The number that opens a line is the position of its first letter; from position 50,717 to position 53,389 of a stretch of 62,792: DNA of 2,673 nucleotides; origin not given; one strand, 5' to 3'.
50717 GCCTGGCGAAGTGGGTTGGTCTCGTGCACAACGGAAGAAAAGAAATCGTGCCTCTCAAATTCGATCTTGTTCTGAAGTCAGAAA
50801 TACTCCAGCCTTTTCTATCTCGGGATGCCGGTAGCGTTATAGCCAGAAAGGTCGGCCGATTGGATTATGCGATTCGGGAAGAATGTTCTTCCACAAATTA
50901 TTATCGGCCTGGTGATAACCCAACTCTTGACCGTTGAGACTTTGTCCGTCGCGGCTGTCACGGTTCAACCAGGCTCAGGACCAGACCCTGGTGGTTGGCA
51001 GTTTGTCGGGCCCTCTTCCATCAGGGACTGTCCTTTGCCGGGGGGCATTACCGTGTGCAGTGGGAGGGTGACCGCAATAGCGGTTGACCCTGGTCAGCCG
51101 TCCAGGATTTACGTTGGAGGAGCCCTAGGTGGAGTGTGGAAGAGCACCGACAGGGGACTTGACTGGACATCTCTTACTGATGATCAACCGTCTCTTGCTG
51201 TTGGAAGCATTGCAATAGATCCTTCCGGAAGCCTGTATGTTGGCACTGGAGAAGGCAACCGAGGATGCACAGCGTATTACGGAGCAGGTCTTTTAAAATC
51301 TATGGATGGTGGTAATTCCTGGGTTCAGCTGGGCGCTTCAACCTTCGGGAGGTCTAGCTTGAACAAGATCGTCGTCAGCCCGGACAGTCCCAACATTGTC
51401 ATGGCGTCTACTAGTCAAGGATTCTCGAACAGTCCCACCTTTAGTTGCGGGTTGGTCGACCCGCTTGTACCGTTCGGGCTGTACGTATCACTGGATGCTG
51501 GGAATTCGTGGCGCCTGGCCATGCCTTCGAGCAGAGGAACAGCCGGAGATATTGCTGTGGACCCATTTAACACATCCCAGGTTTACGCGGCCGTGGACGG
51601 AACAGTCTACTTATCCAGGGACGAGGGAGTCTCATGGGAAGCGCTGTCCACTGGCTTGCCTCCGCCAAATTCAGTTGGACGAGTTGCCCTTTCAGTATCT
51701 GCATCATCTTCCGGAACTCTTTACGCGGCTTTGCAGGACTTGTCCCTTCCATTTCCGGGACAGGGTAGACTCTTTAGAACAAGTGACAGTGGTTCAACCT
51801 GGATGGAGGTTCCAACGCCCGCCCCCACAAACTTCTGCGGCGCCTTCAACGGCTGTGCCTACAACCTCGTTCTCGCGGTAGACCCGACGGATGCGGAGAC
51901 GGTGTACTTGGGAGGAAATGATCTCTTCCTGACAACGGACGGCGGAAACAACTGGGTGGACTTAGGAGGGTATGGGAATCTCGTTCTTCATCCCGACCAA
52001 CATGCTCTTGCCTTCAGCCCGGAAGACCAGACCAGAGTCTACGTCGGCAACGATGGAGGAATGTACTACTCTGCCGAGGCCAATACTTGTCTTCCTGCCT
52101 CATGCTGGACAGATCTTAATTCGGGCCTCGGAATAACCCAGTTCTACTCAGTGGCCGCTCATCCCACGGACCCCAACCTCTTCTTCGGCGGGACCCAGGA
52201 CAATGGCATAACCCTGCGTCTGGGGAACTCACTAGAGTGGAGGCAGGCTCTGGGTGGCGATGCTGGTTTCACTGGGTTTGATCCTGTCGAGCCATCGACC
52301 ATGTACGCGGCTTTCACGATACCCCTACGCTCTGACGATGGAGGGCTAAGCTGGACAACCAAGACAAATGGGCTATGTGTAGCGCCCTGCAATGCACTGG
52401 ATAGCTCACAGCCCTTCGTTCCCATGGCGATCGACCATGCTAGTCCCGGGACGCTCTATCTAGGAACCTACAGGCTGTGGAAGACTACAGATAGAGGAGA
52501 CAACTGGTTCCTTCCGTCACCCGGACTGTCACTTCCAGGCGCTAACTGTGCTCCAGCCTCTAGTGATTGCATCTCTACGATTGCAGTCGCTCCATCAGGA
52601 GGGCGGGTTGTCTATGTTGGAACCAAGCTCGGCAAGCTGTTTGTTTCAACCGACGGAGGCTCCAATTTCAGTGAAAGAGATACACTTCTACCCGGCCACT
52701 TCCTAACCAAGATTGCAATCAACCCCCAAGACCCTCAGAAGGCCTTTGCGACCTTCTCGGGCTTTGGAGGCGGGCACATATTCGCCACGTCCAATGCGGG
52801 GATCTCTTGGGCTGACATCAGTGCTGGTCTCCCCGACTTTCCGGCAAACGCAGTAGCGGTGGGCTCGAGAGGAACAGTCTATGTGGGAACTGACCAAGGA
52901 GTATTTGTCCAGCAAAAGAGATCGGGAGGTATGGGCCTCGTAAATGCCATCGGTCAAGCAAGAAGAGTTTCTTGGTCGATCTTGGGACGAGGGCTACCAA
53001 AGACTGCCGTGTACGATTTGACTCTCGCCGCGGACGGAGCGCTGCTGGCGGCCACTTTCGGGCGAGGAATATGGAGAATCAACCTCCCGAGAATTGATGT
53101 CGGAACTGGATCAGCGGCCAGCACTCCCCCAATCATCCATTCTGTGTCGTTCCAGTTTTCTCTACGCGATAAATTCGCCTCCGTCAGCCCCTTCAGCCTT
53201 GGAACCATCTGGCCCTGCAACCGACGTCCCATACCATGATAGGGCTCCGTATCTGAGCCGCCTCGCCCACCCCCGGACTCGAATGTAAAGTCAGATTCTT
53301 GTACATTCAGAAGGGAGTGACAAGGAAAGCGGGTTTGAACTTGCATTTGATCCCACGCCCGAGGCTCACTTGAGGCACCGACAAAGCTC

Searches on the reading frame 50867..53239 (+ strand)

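Call 11: search_protein_families(library=pfam, proteins=[window:50867-53239:+], max_evalue=0.001)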
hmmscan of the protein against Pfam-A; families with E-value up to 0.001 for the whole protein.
window:50867-53239:+ (790 aa): 2 families
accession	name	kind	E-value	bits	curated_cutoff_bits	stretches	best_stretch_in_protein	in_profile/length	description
PF15902.12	Sortilin-Vps10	-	1.2e-21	77.5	33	2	205-315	3-112/446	Sortilin, neurotensin receptor 3,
PF07494.17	Reg_prop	-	3.5e-05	23.9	20.4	0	108-128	3-23/24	Two component regulator propeller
